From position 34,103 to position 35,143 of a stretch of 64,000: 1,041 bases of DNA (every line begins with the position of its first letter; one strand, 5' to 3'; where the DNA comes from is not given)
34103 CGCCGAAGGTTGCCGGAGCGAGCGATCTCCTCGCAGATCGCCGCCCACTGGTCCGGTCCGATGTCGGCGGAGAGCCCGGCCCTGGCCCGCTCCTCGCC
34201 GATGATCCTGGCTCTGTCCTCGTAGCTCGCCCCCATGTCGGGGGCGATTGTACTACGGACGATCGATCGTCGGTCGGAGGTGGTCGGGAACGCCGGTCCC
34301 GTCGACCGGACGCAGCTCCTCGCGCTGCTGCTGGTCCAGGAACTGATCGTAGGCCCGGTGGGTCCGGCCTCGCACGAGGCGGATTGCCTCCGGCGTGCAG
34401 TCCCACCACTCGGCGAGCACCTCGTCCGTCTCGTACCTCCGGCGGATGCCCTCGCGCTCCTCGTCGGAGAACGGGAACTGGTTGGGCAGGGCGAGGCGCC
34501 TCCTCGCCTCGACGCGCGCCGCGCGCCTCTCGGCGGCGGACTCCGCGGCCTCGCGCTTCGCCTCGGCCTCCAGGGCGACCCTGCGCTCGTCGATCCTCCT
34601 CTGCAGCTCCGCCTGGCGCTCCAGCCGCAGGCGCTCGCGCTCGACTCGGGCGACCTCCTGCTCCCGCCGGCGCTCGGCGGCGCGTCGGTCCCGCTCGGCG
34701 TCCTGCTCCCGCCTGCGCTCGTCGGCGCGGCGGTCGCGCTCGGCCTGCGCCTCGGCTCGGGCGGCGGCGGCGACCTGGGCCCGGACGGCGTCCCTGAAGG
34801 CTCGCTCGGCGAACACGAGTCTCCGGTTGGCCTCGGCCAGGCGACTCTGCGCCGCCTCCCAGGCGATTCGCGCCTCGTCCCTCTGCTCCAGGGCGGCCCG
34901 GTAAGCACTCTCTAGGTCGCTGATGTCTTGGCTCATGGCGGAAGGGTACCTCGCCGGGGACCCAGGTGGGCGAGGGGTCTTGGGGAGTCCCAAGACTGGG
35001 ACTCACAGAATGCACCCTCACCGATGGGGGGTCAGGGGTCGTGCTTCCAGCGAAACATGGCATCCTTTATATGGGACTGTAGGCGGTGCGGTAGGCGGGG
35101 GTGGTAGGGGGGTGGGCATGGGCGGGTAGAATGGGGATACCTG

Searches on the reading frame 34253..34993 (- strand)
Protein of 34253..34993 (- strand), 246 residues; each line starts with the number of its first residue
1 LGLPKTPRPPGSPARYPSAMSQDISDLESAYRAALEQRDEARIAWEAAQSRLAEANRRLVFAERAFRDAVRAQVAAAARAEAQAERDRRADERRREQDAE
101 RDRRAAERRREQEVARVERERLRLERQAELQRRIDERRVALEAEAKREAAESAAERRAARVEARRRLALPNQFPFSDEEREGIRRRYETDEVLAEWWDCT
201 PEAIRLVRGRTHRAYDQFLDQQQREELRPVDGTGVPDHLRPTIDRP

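Call 8: search_protein_families(library=pfam, proteins=[window:34253-34993:-], max_evalue=1)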
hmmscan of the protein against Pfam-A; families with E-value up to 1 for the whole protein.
window:34253-34993:- (246 aa): 1 family
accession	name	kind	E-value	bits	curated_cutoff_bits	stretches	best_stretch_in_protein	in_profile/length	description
PF01080.22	Presenilin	-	1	8.5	34.3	0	45-155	200-313/408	Presenilin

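Call 9: search_protein_families(library=phrogs, proteins=[window:34253-34993:-], max_evalue=1)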
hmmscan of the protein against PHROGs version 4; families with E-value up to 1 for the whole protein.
window:34253-34993:- (246 aa): 1 family
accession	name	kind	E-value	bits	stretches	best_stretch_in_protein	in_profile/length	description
phrog_3793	-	unknown function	0.67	10.1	1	76-166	78-168/272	-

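Call 12: search_protein_families(library=ncbifam, proteins=[window:34253-34993:-], max_evalue=1)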
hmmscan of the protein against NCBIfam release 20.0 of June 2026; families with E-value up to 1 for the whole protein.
window:34253-34993:- (246 aa): 4 families
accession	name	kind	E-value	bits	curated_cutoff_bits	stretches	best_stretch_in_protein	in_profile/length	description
NF045780.1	TrlF_fam_ATP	equivalog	0.4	9.3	350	1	21-164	584-738/944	TrlF family AAA-like ATPase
NF008074.0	PRK10811.1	equivalog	0.5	8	908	1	32-166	552-684/1068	ribonuclease E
TIGR02168.1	SMC_prok_B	equivalog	0.59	7.8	567.35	1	21-164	692-833/1181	chromosome segregation protein SMC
TIGR02794.1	tolA_full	equivalog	0.64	9.2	59.45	1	36-164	75-207/362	cell envelope integrity protein TolA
